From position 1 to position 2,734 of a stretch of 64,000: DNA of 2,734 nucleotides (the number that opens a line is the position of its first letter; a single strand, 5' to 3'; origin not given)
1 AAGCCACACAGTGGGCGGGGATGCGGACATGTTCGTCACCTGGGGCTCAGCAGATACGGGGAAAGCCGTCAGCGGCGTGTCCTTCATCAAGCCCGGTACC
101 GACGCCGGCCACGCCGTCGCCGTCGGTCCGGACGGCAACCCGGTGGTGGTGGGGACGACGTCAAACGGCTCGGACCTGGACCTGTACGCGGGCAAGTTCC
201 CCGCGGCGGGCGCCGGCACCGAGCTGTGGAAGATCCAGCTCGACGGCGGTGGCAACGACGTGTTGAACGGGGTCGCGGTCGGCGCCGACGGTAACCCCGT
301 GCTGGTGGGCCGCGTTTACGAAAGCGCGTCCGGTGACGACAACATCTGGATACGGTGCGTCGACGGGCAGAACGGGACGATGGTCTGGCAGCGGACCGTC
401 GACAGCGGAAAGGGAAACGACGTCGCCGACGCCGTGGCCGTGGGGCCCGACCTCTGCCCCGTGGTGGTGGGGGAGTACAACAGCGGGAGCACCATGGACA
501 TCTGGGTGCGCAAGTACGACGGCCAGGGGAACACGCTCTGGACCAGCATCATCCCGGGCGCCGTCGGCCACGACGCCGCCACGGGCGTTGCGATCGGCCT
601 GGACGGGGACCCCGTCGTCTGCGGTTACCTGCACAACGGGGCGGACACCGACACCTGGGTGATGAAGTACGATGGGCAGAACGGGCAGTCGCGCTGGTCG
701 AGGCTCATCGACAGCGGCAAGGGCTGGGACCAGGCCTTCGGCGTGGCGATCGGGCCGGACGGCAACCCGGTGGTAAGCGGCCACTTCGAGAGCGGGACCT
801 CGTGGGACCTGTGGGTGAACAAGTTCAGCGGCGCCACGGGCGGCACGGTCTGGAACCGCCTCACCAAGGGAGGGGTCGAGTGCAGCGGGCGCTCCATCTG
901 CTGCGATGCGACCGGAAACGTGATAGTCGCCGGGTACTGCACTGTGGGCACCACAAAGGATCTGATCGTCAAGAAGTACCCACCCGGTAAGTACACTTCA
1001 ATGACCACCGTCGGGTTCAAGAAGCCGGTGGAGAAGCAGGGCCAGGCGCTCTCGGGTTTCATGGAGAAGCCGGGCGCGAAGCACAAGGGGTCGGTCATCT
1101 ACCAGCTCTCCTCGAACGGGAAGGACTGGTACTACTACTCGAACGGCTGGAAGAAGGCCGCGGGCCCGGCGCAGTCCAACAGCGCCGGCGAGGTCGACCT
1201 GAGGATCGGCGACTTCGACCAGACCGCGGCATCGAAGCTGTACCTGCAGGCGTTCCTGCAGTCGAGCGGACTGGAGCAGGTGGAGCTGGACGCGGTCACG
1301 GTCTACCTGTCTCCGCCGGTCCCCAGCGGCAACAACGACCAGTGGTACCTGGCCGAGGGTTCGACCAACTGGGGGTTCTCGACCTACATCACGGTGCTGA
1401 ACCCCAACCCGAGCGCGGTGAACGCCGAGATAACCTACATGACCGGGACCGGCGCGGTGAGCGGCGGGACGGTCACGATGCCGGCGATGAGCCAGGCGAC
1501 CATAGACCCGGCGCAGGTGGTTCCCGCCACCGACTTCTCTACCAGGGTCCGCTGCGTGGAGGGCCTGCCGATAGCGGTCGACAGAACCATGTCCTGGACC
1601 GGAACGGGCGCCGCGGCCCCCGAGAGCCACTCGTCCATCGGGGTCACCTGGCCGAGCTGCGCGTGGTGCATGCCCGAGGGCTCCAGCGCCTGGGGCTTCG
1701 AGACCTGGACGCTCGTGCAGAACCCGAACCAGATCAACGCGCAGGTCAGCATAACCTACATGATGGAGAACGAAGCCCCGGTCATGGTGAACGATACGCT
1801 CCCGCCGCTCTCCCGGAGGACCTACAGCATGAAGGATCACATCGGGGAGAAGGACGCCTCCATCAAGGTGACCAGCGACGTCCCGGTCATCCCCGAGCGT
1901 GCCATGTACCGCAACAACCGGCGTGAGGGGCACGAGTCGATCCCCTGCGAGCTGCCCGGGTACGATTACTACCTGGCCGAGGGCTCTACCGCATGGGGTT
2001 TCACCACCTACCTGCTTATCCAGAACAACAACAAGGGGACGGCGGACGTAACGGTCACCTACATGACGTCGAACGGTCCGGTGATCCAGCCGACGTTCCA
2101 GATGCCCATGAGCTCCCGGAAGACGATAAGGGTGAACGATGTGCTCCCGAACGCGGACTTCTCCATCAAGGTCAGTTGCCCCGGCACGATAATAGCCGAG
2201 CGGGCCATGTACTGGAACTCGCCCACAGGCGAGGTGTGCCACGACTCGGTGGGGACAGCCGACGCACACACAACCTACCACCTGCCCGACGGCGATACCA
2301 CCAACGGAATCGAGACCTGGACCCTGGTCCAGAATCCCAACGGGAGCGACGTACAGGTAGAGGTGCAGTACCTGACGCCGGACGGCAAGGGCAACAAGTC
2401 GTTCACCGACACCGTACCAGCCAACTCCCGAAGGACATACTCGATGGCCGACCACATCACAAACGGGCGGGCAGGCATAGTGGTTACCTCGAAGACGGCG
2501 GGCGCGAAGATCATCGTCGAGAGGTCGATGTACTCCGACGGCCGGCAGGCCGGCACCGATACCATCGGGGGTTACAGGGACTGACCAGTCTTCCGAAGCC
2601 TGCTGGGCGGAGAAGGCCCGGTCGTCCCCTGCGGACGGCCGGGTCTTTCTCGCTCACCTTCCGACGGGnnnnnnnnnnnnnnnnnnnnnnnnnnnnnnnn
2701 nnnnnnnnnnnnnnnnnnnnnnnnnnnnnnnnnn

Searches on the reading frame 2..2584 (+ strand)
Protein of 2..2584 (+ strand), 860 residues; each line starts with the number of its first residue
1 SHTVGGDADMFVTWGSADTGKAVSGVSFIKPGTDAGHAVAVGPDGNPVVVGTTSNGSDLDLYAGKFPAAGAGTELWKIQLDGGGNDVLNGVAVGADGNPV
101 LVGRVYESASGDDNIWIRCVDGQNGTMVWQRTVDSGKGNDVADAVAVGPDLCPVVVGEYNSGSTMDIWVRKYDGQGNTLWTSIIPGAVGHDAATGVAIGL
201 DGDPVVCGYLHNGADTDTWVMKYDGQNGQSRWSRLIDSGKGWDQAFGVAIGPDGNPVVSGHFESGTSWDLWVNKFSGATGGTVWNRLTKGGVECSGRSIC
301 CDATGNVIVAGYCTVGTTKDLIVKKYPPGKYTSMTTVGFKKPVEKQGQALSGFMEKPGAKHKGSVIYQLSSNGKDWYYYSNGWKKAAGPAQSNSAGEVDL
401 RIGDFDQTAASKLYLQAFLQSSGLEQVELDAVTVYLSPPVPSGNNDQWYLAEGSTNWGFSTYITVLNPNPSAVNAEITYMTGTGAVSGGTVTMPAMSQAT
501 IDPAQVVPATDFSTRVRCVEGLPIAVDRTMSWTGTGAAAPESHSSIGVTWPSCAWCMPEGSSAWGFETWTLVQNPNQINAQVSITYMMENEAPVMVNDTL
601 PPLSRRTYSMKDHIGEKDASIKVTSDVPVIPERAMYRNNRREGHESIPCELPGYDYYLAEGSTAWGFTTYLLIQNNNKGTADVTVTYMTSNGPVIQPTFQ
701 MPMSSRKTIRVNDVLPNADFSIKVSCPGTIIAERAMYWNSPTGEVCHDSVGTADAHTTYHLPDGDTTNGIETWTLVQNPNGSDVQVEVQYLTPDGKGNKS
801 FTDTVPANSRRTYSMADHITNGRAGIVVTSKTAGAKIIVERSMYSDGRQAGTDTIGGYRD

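Call 6: search_protein_families(library=pfam, proteins=[window:2-2584:+], max_evalue=1)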
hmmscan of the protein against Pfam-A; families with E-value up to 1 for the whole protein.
window:2-2584:+ (860 aa): 4 families
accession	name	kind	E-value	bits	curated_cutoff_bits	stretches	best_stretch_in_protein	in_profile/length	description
PF18986.5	DUF5719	-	5.9e-12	45.8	26.2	3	643-831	40-234/319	Family of unknown function (DUF5719)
PF18259.7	CBM65_1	-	0.018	15.6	25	0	261-314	39-89/113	Carbohydrate binding module 65 domain 1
PF01575.25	MaoC_dehydratas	-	0.1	12.7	27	1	305-361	49-106/123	MaoC like domain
PF25444.1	THBD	-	0.92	9.4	27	0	470-506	10-46/66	Thrombomodulin-like domain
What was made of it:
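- Closest known: Pfam DUF5719. Different: That Pfam DUF5719 and the 2009 dyad family are the same thing is my inference from taxonomy and from the profile spanning two modules (call 6); I did not check it against Pfam's seed alignment.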

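Call 7: search_protein_families(library=ncbifam, proteins=[window:2-2584:+], max_evalue=1)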
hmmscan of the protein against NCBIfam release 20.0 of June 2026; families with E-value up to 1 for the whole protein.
window:2-2584:+ (860 aa): 2 families
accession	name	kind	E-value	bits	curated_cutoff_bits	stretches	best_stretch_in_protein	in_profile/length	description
TIGR02608.1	delta_60_rpt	domain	1.9e-05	24.4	76.5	1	34-70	1-38/55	delta-60 repeat domain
NF047494.1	Lepto_SBBP_lipo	equivalog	7.8e-05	21.5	400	1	113-239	44-182/466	SBBP repeat beta-propeller lipoprotein, LipL53 family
